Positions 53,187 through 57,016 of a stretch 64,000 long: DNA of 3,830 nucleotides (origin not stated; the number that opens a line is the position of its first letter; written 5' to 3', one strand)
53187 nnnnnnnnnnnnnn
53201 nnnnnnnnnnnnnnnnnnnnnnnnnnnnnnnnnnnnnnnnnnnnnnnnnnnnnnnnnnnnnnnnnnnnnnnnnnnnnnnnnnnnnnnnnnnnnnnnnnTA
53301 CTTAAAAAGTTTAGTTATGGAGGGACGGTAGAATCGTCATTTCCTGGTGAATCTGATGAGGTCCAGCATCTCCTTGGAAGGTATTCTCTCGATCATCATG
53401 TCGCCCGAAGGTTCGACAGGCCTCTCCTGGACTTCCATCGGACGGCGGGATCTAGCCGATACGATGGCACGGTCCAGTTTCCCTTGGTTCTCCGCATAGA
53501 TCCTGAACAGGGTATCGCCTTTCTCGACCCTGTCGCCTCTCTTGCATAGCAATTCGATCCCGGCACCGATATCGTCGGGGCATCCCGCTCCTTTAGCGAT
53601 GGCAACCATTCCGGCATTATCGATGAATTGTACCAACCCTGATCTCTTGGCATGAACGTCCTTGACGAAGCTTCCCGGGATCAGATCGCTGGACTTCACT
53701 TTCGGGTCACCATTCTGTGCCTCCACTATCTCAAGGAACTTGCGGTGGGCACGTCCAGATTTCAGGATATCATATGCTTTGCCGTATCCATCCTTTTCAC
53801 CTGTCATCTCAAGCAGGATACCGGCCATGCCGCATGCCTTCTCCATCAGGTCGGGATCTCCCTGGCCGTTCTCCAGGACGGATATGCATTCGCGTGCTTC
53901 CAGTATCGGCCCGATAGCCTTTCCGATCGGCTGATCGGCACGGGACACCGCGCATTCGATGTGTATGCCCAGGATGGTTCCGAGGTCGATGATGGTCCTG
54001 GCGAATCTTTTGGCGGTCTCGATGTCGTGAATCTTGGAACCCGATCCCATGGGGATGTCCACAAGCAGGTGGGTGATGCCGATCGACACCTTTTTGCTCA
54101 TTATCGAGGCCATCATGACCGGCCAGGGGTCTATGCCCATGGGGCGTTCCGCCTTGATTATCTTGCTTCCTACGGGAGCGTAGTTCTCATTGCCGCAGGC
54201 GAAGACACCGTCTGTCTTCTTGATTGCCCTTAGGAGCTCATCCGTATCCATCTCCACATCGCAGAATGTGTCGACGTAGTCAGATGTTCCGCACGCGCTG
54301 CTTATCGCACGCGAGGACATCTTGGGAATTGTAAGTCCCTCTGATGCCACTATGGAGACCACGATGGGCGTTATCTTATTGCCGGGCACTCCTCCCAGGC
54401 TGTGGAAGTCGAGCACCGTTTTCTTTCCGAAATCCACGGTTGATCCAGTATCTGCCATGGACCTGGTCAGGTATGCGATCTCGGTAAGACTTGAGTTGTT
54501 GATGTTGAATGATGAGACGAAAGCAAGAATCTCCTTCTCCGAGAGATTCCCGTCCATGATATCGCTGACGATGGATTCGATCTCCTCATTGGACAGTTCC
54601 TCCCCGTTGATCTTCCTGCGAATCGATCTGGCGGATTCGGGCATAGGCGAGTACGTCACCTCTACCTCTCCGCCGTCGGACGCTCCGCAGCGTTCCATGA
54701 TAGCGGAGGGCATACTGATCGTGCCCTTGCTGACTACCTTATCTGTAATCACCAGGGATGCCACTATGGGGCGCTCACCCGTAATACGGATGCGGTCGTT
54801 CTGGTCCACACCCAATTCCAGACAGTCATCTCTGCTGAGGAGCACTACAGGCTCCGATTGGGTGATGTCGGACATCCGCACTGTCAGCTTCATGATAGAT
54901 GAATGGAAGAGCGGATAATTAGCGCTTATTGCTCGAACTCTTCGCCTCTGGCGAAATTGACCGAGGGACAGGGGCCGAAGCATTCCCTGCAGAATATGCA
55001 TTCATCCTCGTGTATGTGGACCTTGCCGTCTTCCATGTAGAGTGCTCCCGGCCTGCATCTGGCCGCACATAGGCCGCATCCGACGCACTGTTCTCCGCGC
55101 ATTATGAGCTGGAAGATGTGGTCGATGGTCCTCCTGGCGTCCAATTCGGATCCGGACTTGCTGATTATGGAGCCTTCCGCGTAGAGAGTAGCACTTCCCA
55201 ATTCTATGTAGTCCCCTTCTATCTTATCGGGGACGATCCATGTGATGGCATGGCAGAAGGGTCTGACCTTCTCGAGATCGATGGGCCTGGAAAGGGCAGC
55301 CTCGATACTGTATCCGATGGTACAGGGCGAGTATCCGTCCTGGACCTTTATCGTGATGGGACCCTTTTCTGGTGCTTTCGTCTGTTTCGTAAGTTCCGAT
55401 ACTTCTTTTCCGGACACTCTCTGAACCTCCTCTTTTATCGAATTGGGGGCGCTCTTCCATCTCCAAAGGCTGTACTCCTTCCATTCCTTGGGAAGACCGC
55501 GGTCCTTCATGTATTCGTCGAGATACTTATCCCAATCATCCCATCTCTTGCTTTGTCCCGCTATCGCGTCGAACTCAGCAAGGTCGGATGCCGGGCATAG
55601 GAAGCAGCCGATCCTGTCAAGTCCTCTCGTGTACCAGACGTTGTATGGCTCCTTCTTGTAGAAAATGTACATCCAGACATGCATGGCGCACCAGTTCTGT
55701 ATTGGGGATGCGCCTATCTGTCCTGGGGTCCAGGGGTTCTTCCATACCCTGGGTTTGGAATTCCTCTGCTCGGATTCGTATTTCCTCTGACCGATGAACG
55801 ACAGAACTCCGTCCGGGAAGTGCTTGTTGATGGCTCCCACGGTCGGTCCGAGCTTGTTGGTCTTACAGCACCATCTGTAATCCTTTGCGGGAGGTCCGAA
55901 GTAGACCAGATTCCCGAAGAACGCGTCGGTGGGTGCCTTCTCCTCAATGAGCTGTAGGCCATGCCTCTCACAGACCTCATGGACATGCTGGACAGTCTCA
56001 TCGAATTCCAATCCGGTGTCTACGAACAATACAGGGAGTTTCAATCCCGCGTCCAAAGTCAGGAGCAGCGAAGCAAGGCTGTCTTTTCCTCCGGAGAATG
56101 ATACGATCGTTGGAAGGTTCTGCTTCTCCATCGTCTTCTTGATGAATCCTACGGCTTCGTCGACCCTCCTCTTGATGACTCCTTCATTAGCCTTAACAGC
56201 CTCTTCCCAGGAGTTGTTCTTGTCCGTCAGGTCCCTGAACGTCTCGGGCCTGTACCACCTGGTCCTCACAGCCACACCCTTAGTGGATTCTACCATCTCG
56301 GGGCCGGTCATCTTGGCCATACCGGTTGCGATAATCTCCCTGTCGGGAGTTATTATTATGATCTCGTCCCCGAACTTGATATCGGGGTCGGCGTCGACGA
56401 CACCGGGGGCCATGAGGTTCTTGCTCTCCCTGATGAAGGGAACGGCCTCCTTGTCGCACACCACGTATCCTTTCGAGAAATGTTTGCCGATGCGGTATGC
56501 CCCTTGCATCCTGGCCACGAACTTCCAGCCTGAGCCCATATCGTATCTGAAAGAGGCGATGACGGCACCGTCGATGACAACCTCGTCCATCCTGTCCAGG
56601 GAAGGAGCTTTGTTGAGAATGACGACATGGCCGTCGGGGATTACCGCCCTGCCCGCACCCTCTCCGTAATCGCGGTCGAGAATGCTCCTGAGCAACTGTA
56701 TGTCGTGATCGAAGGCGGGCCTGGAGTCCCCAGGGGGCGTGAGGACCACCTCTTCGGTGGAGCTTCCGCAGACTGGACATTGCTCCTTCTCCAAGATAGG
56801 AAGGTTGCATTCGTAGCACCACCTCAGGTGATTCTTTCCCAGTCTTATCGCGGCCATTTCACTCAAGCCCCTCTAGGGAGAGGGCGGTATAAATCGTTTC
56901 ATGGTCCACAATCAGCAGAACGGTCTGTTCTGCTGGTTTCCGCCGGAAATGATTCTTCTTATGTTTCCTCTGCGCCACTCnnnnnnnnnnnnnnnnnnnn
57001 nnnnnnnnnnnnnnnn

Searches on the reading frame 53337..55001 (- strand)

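Call 49: search_protein_families(library=pfam, proteins=[window:53337-55001:-], max_evalue=0.00001)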
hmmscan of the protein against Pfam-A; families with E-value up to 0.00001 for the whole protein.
window:53337-55001:- (554 aa): 4 families
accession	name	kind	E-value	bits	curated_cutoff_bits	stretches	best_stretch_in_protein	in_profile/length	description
PF00591.27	Glycos_transf_3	-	4.3e-14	53.2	27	1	194-418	2-252/253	Glycosyl transferase family, a/b domain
PF02885.22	Glycos_trans_3N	-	2.1e-12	47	26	1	127-186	4-63/63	Glycosyl transferase family, helical bundle domain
PF07831.19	PYNP_C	-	1.7e-10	40.9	27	1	464-518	11-70/75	Pyrimidine nucleoside phosphorylase C-terminal domain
PF01568.27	Molydop_binding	-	9.4e-06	26.1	26.8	0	33-107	13-83/110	Molydopterin dinucleotide binding domain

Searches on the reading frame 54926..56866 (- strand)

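Call 49: search_protein_families(library=pfam, proteins=[window:54926-56866:-], max_evalue=0.00001)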
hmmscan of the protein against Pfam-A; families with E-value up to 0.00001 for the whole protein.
window:54926-56866:- (646 aa): 4 families
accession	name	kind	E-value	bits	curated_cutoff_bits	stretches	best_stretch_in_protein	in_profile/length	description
PF01507.26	PAPS_reduct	-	1.4e-38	133.1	22.5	1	254-426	3-174/175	Phosphoadenosine phosphosulfate reductase domain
PF01472.26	PUA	-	1.1e-20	73.8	24.8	1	133-203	1-71/74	PUA domain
PF12838.12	Fer4_7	-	3e-06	28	27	0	593-635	1-50/52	4Fe-4S dicluster domain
PF14697.11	Fer4_21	-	4.1e-06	27.3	35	1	591-635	5-53/59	4Fe-4S dicluster domain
